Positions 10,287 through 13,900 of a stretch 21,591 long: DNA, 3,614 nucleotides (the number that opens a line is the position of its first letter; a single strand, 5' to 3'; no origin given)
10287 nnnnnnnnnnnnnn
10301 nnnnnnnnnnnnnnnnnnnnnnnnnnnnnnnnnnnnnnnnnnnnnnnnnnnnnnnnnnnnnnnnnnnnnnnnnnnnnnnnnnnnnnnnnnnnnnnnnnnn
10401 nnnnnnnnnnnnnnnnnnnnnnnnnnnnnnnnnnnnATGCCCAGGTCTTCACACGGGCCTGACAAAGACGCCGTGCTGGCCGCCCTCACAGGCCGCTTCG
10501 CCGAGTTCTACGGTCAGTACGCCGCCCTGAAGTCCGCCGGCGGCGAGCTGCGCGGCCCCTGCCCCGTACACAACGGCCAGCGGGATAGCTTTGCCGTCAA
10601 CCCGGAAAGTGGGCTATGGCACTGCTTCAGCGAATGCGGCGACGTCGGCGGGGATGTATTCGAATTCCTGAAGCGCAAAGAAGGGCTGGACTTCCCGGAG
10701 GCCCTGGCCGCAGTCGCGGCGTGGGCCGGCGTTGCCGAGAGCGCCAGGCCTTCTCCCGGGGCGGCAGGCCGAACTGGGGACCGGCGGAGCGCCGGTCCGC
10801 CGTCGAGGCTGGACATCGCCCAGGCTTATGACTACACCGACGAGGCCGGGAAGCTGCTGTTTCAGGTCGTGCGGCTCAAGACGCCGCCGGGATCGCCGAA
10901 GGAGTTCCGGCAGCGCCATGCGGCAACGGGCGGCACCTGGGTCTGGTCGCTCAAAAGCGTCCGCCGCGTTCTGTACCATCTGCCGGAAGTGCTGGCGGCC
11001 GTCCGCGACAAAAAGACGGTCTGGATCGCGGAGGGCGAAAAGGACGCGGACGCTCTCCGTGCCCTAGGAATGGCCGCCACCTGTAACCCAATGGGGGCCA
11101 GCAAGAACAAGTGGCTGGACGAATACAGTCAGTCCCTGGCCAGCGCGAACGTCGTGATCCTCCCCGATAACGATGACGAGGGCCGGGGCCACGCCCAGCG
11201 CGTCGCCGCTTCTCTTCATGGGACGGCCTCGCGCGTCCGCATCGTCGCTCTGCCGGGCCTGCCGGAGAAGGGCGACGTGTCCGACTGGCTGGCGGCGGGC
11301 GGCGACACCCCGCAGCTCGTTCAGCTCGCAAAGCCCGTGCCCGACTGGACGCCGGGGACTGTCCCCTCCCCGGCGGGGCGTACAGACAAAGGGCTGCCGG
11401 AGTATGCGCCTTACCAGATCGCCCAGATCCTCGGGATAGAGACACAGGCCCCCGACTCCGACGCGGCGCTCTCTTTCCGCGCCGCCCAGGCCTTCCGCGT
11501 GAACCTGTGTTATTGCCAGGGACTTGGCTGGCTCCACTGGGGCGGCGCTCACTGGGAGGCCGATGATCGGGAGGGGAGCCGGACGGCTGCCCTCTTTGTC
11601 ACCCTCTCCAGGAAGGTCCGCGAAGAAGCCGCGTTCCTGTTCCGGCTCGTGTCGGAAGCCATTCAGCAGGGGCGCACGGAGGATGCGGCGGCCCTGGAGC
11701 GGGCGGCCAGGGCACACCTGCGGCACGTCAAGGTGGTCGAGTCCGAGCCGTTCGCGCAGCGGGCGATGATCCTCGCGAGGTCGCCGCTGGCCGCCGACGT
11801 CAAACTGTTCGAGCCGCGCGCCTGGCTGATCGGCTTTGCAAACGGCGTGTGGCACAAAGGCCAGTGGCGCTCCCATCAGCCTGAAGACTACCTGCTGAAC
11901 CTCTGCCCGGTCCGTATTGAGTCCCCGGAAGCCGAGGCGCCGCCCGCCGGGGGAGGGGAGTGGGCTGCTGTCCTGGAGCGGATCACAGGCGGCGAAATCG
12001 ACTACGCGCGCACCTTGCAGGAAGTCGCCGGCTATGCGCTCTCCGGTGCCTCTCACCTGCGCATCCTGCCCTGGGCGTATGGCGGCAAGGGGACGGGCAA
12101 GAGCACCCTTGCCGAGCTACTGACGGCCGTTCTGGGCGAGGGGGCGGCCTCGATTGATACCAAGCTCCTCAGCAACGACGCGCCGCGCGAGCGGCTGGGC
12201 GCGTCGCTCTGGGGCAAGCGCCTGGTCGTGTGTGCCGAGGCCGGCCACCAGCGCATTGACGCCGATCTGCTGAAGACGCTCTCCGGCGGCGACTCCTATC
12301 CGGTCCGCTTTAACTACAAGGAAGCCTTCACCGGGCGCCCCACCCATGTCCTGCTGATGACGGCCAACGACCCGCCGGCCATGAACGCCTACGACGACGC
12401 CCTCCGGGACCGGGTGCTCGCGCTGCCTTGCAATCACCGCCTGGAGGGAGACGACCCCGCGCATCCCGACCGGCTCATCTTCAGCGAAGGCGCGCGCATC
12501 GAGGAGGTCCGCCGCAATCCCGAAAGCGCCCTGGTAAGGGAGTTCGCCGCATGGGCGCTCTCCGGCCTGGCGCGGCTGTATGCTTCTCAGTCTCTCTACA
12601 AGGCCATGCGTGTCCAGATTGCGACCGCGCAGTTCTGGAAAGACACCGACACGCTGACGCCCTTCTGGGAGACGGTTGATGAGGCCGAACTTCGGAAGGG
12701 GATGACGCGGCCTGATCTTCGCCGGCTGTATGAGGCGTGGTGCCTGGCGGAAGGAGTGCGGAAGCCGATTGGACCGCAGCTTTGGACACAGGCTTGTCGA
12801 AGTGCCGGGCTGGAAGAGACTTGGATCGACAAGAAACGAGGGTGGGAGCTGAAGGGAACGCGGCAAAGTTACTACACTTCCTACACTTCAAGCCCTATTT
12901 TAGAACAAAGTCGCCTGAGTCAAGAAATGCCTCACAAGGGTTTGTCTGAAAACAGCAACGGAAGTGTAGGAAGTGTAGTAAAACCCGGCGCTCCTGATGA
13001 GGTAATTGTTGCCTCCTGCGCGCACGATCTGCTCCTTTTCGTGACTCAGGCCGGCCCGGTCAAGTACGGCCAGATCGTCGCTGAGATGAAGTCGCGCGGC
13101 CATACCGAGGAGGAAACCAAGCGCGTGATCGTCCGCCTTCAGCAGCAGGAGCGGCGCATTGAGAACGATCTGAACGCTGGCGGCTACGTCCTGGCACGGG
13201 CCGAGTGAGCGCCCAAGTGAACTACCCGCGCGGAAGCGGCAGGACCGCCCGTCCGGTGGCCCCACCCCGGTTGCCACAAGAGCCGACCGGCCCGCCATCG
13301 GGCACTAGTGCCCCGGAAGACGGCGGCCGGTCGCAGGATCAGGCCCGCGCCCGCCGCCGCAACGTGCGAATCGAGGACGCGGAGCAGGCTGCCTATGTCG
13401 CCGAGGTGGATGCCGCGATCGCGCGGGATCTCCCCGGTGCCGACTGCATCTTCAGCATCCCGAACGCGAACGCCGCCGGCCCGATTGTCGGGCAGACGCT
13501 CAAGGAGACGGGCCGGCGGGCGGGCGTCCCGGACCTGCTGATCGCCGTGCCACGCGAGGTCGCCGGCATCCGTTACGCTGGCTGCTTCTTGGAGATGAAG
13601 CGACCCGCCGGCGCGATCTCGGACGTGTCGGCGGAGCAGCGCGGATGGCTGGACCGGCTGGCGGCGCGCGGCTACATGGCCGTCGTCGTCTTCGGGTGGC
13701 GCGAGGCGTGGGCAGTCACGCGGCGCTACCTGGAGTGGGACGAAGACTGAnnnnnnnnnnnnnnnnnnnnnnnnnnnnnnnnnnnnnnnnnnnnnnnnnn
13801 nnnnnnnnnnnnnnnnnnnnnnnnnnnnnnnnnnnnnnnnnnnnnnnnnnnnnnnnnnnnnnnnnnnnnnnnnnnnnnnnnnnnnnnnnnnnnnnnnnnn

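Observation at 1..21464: Capsid-less circular element whose only virion-type gene is a 1718-aa tape measure: candidate new kind of phage satellite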

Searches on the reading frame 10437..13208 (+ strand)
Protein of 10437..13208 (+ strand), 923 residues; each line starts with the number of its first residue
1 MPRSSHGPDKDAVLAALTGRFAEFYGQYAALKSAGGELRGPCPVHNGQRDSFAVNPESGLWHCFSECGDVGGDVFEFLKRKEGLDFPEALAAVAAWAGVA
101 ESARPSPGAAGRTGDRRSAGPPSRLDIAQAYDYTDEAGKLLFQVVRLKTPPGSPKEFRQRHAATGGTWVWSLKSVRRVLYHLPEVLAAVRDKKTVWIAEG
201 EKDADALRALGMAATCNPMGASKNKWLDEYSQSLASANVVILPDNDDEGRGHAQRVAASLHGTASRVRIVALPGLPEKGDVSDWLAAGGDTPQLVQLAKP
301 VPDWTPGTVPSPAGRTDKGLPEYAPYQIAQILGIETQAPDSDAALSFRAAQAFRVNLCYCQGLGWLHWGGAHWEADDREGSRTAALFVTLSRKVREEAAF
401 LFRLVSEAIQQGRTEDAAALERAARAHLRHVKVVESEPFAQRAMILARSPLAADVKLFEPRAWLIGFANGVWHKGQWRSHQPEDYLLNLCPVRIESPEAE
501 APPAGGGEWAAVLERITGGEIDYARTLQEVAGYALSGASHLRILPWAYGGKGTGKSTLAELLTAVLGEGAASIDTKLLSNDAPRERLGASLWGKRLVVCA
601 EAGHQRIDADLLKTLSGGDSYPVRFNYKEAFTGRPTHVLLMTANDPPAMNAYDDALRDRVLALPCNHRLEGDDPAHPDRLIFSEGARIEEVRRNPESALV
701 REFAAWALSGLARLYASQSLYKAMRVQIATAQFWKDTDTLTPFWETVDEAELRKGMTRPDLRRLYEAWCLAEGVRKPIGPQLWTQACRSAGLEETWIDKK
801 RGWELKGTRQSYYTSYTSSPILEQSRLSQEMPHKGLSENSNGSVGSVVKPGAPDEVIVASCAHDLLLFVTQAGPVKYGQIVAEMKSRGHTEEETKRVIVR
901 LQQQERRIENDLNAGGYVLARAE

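Call 5: search_protein_families(library=pfam, proteins=[window:10437-13208:+], max_evalue=0.01)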
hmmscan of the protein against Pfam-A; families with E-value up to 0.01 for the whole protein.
window:10437-13208:+ (923 aa): 5 families
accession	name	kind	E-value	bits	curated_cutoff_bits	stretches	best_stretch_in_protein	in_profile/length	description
PF01807.25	Zn_ribbon_DnaG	-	4.2e-14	52.6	24.9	1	23-99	17-91/98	CHC2 zinc finger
PF08706.16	D5_N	-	4.2e-12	47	22.4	1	351-496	6-129/145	D5 N terminal like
PF19263.5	DUF5906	-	6.2e-12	46.6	27.6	1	548-653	2-110/114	Family of unknown function (DUF5906)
PF13155.12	Toprim_2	-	6.3e-05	23.7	22.1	1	196-283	1-86/88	Toprim-like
PF13362.12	Toprim_3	-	0.0095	16.8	27.2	0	196-289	3-93/95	Toprim domain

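Call 6: search_protein_families(library=phrogs, proteins=[window:10437-13208:+], max_evalue=0.01)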
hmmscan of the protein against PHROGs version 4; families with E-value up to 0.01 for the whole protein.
window:10437-13208:+ (923 aa): 20 families
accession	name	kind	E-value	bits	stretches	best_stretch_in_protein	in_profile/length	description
phrog_6088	-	DNA, RNA and nucleotide metabolism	5.6e-74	250.9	1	128-794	151-749/772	DNA primase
phrog_1156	-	DNA, RNA and nucleotide metabolism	1.5e-63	216.6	1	304-795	347-808/855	DNA primase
phrog_864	-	DNA, RNA and nucleotide metabolism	8.8e-45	154.5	1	441-814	265-621/1064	DNA primase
phrog_2478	-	DNA, RNA and nucleotide metabolism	4.2e-38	132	1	351-777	416-808/854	DNA polymerase/primase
phrog_1829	-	DNA, RNA and nucleotide metabolism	1.9e-34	119.9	1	357-775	343-721/772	DNA primase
phrog_239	-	DNA, RNA and nucleotide metabolism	6.4e-34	119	1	38-307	41-318/801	DNA primase/helicase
phrog_16950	-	DNA, RNA and nucleotide metabolism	1.5e-28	100.2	1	341-774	367-794/843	DNA primase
phrog_6444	-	DNA, RNA and nucleotide metabolism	5.9e-23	82.5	2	21-104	19-100/577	DNA primase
phrog_510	-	DNA, RNA and nucleotide metabolism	7.8e-22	78.7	1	4-108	9-112/667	DNA primase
phrog_1883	-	DNA, RNA and nucleotide metabolism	1.2e-19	71.1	1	475-673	429-625/756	DNA helicase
phrog_7601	-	unknown function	4.6e-19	69.9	1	527-780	5-243/289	-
phrog_47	-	DNA, RNA and nucleotide metabolism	4.5e-17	62.9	2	32-91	45-102/947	DNA primase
phrog_18097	-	DNA, RNA and nucleotide metabolism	1.6e-09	38.6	1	23-90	18-83/199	DNA primase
phrog_849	-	DNA, RNA and nucleotide metabolism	3e-08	34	1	187-291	233-334/435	DNA primase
phrog_360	-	DNA, RNA and nucleotide metabolism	5.1e-08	34.1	1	40-118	32-106/133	DNA primase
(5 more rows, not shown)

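Call 14: find_related_loci(query=window:10437-13208:+, collection=viral_contigs, flank=10000)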
Query window:10437-13208:+ (923 aa) in viral_contigs; peptide patterns used: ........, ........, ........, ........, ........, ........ (x = any residue, [..] = any of these).
10 stretches matched a pattern; 1 encode a relative of the query (tblastn E <= 1e-3); 1 distinct loci.
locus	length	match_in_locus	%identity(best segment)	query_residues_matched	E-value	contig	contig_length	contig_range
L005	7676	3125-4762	84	302-847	0e+0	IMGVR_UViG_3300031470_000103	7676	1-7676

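Call 18: find_homologous_proteins(query=window:10437-13208:+, max_evalue=1e-20)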
Query window:10437-13208:+ (923 aa): 1766 proteins with E <= 1e-20 among 8000 candidates; the best 120 are listed.
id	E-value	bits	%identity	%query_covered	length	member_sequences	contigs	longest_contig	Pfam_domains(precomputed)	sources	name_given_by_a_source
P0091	0.0e+0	2123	100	100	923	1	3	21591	PF01807.26,PF19263.6,PF08706.17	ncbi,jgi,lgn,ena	jgi:putative DNA primase/helicase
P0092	0.0e+0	1056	84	59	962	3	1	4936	PF19263.6,PF22548.3,PF08706.17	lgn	-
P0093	0.0e+0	1049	84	59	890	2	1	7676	PF22763.2,PF19263.6,PF08706.17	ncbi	-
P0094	0.0e+0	1030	83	59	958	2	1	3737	PF19263.6,PF22548.3,PF08706.17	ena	-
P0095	3.0e-269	914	73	58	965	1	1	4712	PF19263.6,PF22548.3,PF08706.17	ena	-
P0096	8.4e-141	489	39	84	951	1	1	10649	PF19263.6,PF08706.17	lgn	-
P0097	7.9e-106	374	33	98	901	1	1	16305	PF01807.26,PF19263.6,PF08706.17,PF03288.23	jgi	jgi:putative DNA primase/helicase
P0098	1.1e-103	366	59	33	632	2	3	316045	PF01807.26,PF13481.13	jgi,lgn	jgi:hypothetical protein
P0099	6.9e-103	364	59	33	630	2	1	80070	PF01807.26,PF13481.13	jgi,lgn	-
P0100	1.9e-101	359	58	33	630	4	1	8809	PF01807.26,PF13481.13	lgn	-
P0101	3.5e-100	355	55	37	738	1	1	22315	PF13148.12,PF01807.26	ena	-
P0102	1.7e-99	353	59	34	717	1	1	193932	PF01807.26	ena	-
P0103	1.7e-97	346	56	33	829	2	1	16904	PF13148.12,PF01807.26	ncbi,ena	-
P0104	1.1e-95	340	55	33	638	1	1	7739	PF01807.26,PF13481.13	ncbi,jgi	-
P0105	1.6e-95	340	48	41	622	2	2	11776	PF01807.26,PF13481.13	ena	-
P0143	1.5e-72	263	32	73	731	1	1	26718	PF19263.6,PF08706.17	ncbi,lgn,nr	ncbi:MAG TPA: phage/plasmid primase, P4 family [Pirellulales bacterium]|nr:phage/plasmid primase, P4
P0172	1.3e-66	244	35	67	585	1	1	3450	PF19263.6,PF08706.17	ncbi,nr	ncbi:MAG: phage/plasmid primase, P4 family, partial [Dehalococcoidia bacterium]|nr:phage/plasmid pri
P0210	7.6e-62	228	35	62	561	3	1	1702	PF19263.6,PF08706.17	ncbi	ncbi:MAG: phage/plasmid primase, P4 family, partial [Rhodoplanes sp.]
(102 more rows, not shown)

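Call 19: find_encoding_contigs(protein=P0091, flank=10000, max_places=8)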
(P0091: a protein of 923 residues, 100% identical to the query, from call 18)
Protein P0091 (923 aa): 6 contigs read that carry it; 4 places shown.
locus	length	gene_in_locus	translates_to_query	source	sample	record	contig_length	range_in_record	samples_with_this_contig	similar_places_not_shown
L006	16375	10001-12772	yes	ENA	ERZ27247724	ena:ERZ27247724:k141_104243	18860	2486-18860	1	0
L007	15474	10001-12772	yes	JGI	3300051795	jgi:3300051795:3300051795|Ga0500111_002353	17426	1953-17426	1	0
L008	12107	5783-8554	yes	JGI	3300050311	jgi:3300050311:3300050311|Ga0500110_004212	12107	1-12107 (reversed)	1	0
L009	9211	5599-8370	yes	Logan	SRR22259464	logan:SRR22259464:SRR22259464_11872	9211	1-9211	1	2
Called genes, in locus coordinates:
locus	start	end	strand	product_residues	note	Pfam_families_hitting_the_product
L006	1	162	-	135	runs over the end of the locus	-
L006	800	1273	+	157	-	-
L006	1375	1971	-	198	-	PF07352:Phage_Mu_Gam (weak)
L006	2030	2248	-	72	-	-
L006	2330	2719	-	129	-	-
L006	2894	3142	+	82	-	PF13443:HTH_26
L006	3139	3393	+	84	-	-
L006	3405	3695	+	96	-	-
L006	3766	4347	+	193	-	-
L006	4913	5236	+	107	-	-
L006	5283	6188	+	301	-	PF02899:Phage_int_SAM_1 (faint), PF00589:Phage_integrase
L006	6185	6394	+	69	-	-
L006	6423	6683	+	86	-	PF01402:RHH_1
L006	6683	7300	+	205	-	PF04255:DUF433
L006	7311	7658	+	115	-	PF18480:DUF5615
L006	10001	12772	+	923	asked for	PF01807:Zn_ribbon_DnaG, PF08706:D5_N, PF19263:DUF5906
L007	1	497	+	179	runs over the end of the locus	-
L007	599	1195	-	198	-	PF07352:Phage_Mu_Gam (weak)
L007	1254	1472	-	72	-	-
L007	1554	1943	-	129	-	-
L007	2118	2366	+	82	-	PF13443:HTH_26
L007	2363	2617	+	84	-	-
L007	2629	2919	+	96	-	-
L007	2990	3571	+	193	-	-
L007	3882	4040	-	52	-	-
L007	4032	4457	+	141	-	-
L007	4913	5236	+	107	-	-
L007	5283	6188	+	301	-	PF02899:Phage_int_SAM_1 (faint), PF00589:Phage_integrase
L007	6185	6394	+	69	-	-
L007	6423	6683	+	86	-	PF01402:RHH_1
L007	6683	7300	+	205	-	PF04255:DUF433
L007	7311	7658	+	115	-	PF18480:DUF5615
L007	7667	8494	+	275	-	PF12728:HTH_17 (weak)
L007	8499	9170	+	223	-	-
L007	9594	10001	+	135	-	-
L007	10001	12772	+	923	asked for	PF01807:Zn_ribbon_DnaG, PF08706:D5_N, PF19263:DUF5906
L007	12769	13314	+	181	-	PF08774:VRR_NUC (weak)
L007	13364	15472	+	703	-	?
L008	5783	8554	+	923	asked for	PF01807:Zn_ribbon_DnaG, PF08706:D5_N, PF19263:DUF5906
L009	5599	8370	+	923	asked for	PF01807:Zn_ribbon_DnaG, PF08706:D5_N, PF19263:DUF5906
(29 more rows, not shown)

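Call 50: search_protein_families(library=pfam, proteins=[L007:4032-4457:+], max_evalue=1)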
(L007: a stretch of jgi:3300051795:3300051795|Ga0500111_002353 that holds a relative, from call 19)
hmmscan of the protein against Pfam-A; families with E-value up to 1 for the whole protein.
L007:4032-4457:+ (141 aa): 1 family
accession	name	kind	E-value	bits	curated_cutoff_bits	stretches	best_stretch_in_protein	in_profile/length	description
PF25542.1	zf-CCCH_12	-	0.074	13.2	27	1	110-121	5-16/30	CCCH zinc finger domain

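Call 95: search_protein_families(library=ncbifam, proteins=[window:10437-13208:+], max_evalue=0.01)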
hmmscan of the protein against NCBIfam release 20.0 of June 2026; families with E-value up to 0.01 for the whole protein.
window:10437-13208:+ (923 aa): 6 families
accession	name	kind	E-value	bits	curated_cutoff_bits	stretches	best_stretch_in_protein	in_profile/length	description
NF005477.0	PRK07078.1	subfamily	6.8e-68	229.5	1014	1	44-768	53-702/759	hypothetical protein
NF011296.0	PRK14709.1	subfamily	2.4e-32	112.2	613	1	344-773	38-422/469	hypothetical protein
TIGR01613.1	primase_Cterm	subfamily_domain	1.6e-31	109.3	108.7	1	467-774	5-296/304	phage/plasmid primase, P4 family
TIGR01391.1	dnaG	equivalog_domain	2.1e-19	69.7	283.6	2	26-102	21-95/414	DNA primase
NF003090.0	PRK04017.1-1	equivalog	0.00063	19.5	120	1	184-268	11-93/132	hypothetical protein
NF003092.0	PRK04017.1-3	equivalog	0.0091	16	193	0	193-255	21-79/125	hypothetical protein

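Call 96: search_protein_families(library=phrogs, proteins=[L007:4032-4457:+], max_evalue=0.01)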
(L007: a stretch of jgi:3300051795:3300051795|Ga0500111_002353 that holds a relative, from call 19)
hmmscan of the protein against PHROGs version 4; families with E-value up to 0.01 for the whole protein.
L007:4032-4457:+ (141 aa): 1 family
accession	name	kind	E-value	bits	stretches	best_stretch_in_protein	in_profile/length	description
phrog_812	-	lysis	0.0071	17.5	0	1-39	1-39/102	Rz-like spanin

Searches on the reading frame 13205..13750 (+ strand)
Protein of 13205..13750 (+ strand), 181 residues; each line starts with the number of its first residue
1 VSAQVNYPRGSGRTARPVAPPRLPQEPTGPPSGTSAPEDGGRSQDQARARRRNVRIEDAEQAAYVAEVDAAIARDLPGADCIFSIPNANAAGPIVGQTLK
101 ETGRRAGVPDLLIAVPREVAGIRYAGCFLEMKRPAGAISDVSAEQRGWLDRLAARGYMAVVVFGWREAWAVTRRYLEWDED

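Call 5: search_protein_families(library=pfam, proteins=[window:13205-13750:+], max_evalue=0.01)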
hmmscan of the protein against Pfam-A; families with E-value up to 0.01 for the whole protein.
window:13205-13750:+ (181 aa): 1 family
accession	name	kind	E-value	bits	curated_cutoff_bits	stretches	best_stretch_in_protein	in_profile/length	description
PF08774.17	VRR_NUC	-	4.4e-06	27.2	23.8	1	100-162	56-112/116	VRR-NUC domain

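Call 6: search_protein_families(library=phrogs, proteins=[window:13205-13750:+], max_evalue=0.01)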
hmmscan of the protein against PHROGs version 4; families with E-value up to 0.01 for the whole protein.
window:13205-13750:+ (181 aa): 3 families
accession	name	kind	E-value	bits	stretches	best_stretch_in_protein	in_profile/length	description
phrog_824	-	unknown function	5.6e-32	112.7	1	47-179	56-178/265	-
phrog_5702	-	DNA, RNA and nucleotide metabolism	1.3e-06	29.3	1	103-171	2-62/70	Holliday junction resolvase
phrog_2363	-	unknown function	2.4e-05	25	1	81-173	82-168/192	-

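Call 79: search_protein_families(library=padloc, proteins=[window:13205-13750:+], max_evalue=0.01)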
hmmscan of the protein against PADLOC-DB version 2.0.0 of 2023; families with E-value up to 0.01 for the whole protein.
window:13205-13750:+ (181 aa): 0 families
